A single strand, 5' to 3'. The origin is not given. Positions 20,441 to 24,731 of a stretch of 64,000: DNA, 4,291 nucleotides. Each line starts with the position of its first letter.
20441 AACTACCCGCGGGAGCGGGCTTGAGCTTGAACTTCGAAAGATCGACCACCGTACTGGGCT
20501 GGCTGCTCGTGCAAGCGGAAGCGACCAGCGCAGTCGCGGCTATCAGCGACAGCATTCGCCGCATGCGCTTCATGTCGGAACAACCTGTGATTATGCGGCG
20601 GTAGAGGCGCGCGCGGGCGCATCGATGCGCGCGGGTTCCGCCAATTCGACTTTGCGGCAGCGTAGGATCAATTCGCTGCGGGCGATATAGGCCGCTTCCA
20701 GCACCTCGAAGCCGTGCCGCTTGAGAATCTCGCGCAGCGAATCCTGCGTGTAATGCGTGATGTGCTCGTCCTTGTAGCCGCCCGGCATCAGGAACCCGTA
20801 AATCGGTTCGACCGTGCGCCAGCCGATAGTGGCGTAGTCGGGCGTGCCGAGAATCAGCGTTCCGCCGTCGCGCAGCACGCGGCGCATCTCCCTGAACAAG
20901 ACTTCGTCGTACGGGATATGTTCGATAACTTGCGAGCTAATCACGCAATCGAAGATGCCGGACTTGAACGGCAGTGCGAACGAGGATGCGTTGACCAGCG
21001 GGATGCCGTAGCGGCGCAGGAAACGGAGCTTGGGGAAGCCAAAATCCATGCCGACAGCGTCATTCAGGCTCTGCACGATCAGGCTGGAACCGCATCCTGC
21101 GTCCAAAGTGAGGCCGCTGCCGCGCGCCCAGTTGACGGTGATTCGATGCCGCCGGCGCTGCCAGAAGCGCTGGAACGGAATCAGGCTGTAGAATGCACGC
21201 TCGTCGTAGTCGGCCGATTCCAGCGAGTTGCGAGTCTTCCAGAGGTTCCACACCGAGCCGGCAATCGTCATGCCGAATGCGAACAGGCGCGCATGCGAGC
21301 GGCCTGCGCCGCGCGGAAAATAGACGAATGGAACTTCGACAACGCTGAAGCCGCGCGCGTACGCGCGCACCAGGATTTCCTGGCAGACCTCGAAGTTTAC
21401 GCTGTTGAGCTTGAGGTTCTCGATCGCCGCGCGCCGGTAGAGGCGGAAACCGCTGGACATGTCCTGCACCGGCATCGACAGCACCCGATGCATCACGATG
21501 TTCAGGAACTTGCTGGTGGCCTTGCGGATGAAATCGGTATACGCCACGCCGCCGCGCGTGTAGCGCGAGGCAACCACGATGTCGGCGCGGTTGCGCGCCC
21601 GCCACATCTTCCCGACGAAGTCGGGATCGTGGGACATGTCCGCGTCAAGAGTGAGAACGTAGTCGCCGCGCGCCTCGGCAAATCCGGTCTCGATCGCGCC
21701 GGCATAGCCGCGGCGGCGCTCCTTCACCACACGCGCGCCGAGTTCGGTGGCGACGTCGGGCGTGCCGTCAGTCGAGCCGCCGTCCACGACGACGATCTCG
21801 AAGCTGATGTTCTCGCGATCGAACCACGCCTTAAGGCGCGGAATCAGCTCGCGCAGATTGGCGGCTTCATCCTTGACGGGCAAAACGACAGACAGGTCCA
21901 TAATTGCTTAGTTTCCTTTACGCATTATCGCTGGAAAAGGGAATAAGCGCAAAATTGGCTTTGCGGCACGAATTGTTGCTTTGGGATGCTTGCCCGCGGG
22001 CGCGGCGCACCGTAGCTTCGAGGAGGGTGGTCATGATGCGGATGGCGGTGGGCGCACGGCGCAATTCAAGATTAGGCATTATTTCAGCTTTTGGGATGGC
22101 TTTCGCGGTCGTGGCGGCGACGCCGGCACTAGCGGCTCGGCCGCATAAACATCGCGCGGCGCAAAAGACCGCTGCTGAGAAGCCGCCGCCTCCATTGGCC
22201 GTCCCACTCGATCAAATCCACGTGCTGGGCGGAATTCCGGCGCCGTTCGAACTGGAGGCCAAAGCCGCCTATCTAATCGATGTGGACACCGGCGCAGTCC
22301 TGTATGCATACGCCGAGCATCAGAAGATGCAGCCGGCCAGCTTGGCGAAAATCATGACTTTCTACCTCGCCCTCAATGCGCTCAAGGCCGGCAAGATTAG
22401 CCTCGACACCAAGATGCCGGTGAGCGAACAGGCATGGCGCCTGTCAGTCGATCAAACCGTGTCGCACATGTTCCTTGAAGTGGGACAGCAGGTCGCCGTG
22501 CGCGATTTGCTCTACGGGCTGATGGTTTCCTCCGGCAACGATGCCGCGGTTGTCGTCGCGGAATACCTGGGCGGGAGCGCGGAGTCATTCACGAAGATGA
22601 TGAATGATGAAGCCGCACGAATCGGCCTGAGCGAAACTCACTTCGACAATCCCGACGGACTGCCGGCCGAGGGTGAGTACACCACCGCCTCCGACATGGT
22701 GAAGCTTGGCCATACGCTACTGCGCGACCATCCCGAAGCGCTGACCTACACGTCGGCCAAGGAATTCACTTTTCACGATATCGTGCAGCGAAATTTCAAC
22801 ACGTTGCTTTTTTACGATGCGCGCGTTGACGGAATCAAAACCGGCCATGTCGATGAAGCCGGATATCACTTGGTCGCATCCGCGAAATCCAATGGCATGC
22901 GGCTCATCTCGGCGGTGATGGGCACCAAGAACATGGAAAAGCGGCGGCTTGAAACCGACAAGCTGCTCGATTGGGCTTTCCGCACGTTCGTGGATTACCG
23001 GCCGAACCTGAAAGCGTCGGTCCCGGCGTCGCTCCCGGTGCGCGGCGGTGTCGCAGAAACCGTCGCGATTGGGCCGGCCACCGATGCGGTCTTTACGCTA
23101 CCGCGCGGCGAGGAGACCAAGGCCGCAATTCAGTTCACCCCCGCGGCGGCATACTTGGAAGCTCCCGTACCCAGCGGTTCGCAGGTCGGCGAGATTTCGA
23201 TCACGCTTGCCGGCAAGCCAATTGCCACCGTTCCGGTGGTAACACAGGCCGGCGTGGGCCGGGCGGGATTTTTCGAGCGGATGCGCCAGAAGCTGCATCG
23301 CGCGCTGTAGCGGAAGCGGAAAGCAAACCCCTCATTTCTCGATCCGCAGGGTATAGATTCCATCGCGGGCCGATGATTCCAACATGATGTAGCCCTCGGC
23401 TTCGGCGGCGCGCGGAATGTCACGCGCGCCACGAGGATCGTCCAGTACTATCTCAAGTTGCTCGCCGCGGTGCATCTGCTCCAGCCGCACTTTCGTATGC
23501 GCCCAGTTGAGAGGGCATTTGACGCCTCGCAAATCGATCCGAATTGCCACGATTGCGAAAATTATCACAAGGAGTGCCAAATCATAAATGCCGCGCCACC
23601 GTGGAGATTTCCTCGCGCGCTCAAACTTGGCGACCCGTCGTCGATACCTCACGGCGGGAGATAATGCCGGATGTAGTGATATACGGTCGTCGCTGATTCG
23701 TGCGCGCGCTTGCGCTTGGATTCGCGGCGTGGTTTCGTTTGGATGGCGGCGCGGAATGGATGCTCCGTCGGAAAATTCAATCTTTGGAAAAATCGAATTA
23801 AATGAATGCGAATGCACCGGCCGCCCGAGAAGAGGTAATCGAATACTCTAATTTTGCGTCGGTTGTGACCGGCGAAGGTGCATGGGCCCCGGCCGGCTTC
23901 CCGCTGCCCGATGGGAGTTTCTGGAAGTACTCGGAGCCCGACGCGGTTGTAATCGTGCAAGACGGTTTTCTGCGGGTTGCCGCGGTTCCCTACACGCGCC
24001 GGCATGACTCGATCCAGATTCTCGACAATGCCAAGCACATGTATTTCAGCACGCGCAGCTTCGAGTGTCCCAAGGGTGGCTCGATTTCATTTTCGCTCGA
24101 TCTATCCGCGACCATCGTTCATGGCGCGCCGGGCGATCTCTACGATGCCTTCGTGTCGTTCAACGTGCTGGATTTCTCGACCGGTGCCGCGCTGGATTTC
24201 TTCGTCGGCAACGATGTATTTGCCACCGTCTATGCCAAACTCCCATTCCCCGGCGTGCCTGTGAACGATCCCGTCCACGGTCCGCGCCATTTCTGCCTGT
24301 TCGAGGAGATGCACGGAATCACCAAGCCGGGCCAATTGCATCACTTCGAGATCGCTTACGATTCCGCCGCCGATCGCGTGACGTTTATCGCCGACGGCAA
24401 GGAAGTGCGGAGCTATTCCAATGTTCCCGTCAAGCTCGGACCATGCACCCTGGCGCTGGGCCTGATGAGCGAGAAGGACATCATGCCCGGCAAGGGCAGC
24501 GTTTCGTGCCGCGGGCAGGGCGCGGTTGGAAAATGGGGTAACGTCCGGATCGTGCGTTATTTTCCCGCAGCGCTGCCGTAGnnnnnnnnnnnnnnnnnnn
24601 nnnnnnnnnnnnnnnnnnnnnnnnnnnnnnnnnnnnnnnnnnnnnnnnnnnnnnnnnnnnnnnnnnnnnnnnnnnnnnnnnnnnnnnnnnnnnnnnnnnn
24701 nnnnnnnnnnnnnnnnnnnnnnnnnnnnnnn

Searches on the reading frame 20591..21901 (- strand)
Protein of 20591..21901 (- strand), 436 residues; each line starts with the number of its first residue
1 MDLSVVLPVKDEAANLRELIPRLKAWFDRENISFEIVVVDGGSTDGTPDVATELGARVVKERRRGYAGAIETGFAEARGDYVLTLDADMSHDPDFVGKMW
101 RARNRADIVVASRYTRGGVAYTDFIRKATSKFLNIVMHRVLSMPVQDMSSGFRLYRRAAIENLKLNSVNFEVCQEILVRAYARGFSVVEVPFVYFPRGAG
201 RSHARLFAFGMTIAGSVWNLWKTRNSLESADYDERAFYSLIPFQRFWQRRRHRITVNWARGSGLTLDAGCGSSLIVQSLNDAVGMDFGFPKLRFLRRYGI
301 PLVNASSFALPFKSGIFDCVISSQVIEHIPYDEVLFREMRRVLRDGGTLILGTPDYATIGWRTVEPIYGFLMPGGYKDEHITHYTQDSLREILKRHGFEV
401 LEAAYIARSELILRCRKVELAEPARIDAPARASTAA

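Call 14: search_protein_families(library=pfam, proteins=[window:20591-21901:-], max_evalue=0.001)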
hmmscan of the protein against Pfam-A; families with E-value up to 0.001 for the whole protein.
window:20591-21901:- (436 aa): 8 families
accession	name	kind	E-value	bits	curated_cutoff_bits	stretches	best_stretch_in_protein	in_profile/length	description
PF00535.33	Glycos_transf_2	-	1.4e-30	106.9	23.3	1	4-162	1-166/168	Glycosyl transferase family 2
PF08241.18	Methyltransf_11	-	7e-15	55.9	21.2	1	266-351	1-95/95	Methyltransferase domain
PF13489.12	Methyltransf_23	-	5e-14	52.8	27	1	245-402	7-163/164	Methyltransferase domain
PF13649.12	Methyltransf_25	-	7.8e-09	36.5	27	1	266-347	2-97/97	Methyltransferase domain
PF13847.12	Methyltransf_31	-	1.8e-06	28.1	27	1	266-355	8-113/145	Methyltransferase domain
PF08242.18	Methyltransf_12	-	3.2e-06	28.2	30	1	266-349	1-98/98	Methyltransferase domain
PF01209.24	Ubie_methyltran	-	4.9e-05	23.2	20.1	1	295-350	95-150/233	ubiE/COQ5 methyltransferase family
PF10111.15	Glyco_tranf_2_2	-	0.00048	20.1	27.3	1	4-101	1-104/276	Glycosyltransferase like family 2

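Call 52: search_solved_structures(query=window:20591-21901:-, max_evalue=0.001)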
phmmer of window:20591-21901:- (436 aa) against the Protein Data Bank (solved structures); distinct sequences matched with E-value up to 0.001: 24.
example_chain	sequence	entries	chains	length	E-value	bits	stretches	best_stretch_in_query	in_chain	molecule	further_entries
5mlz_A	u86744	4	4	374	4.3e-29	104.9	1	1-204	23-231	Dolichol monophosphate mannose synthase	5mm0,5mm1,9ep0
9bhc_C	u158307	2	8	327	3.9e-15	58.9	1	3-200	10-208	Undecaprenyl-phosphate 4-deoxy-4-formamido-L-arabinose transferase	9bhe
8vxh_A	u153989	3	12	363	5.2e-15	58.5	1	3-200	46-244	Undecaprenyl-phosphate 4-deoxy-4-formamido-L-arabinose transferase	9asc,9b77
9hwj_A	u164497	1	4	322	2.3e-14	56.4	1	3-202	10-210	Undecaprenyl-phosphate 4-deoxy-4-formamido-L-arabinose transferase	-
5eke_A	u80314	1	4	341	1.7e-10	43.6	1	2-164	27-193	Uncharacterized glycosyltransferase sll0501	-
5ekp_C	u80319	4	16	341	1.9e-10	43.4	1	2-164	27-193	Uncharacterized glycosyltransferase sll0501 | Glycosyltransferase sll0501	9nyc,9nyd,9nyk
9nye_A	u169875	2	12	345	1.9e-10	43.4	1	2-164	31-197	Glycosyltransferase sll0501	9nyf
2z87_A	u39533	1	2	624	1.1e-06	31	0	3-167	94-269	Chondroitin synthase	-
2z86_A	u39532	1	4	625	1.1e-06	31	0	3-167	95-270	Chondroitin synthase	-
6uak_A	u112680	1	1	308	9.3e-06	28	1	248-349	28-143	SAM dependent methyltransferase LahSB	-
9omm_A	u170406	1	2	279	1.3e-05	27.5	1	2-111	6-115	Glycosyltransferase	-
9omh_A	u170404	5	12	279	1.3e-05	27.5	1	2-111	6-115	Glycosyltransferase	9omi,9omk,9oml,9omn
9omj_A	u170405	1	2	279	1.3e-05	27.5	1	2-111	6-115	Glycosyltransferase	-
6yv7_B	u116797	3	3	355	8.1e-05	24.9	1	4-89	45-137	Glycosyl transferase, family 2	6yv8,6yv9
6yv7_A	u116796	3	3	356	8.1e-05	24.9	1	4-89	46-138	Glycosyl transferase, family 2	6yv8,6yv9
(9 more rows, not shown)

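Call 53: search_protein_families(library=ncbifam, proteins=[window:20591-21901:-], max_evalue=0.00001)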
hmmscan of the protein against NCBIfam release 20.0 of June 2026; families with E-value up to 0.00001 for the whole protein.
window:20591-21901:- (436 aa): 17 families
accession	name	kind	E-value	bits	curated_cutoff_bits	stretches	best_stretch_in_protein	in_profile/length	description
TIGR04182.1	glyco_TIGR04182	equivalog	1.3e-28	100.3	325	1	2-227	1-224/293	S-layer glycoprotein N-glycosyltransferase AglJ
NF041391.1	DPhHxTase_Halo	equivalog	7.7e-24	83.8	375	1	34-221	25-209/213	dolichyl-phosphate hexose transferase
NF007986.1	PRK10714.1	equivalog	3.7e-19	68.9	529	1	3-203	8-209/316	undecaprenyl-phosphate 4-deoxy-4-formamido-L-arabinose transferase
TIGR04283.1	glyco_like_mftF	equivalog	2.2e-16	60.2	182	1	3-109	1-103/221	TIGR04283 family arsenosugar biosynthesis glycosyltransferase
NF041875.1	EPS_EpsD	equivalog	1.9e-13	50.5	370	1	3-105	1-106/325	exopolysaccharide biosynthesis glycosyltransferase EpsD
NF058614.1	PPMAGASynPpgS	equivalog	1.9e-13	50.4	370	1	3-192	2-194/226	polyprenyl-phospho-N-acetylgalactosaminyl synthase PpgS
NF047588.1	GlcsyltransPgfSStrep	equivalog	1.7e-12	47.2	500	1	1-163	1-167/308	glycosyltransferase PgfS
NF010496.0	PRK13915.1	equivalog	5.8e-12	45.3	262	1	3-99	33-138/307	glucosyl-3-phosphoglycerate synthase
NF045667.1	MTase_DVU1556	equivalog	9.2e-11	41.6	155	1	264-352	25-120/213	DVU_1556 family methyltransferase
TIGR03965.1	mycofact_glyco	equivalog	2.7e-10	39.7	280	1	2-99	75-175/467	mycofactocin biosynthesis glycosyltransferase MftF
NF038302.1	EPS_HpsE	equivalog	6.3e-10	38.5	300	1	1-100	1-108/307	hormogonium polysaccharide biosynthesis glycosyltransferase HpsE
TIGR04009.1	wcaE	equivalog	3.2e-07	29.9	369.2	1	28-104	28-111/248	colanic acid biosynthesis glycosyltransferase WcaE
NF001241.0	PRK00216.1-2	equivalog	3.7e-07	30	327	1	245-368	37-162/231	demethylmenaquinone methyltransferase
TIGR03937.1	PgaC_IcaA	equivalog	3.8e-07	29.4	422.3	1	3-95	47-142/407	poly-beta-1,6-N-acetyl-D-glucosamine synthase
NF007482.0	PRK10073.1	equivalog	3.9e-07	29.4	423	1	2-106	7-113/334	glycosyltransferase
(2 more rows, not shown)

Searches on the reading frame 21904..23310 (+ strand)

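Call 14: search_protein_families(library=pfam, proteins=[window:21904-23310:+], max_evalue=0.001)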
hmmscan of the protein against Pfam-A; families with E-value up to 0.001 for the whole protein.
window:21904-23310:+ (468 aa): 3 families
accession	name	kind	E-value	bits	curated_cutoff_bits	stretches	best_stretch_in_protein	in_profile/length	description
PF00768.25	Peptidase_S11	-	5.9e-77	258.8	27.6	1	115-342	8-238/239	D-alanyl-D-alanine carboxypeptidase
PF13354.11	Beta-lactamase2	-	5.2e-18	65.6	22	1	123-286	3-158/214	Beta-lactamase enzyme family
PF07943.18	PBP5_C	-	6.8e-11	42.6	21.2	1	374-451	13-89/91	Penicillin-binding protein 5, C-terminal domain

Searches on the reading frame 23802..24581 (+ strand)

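Call 14: search_protein_families(library=pfam, proteins=[window:23802-24581:+], max_evalue=0.001)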
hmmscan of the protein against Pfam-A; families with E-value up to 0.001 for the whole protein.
window:23802-24581:+ (259 aa): 1 family
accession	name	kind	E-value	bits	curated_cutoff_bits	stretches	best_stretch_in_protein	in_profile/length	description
PF19559.6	DUF6081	-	1.4e-54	185.7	25.9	1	26-251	6-269/272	Family of unknown function (DUF6081)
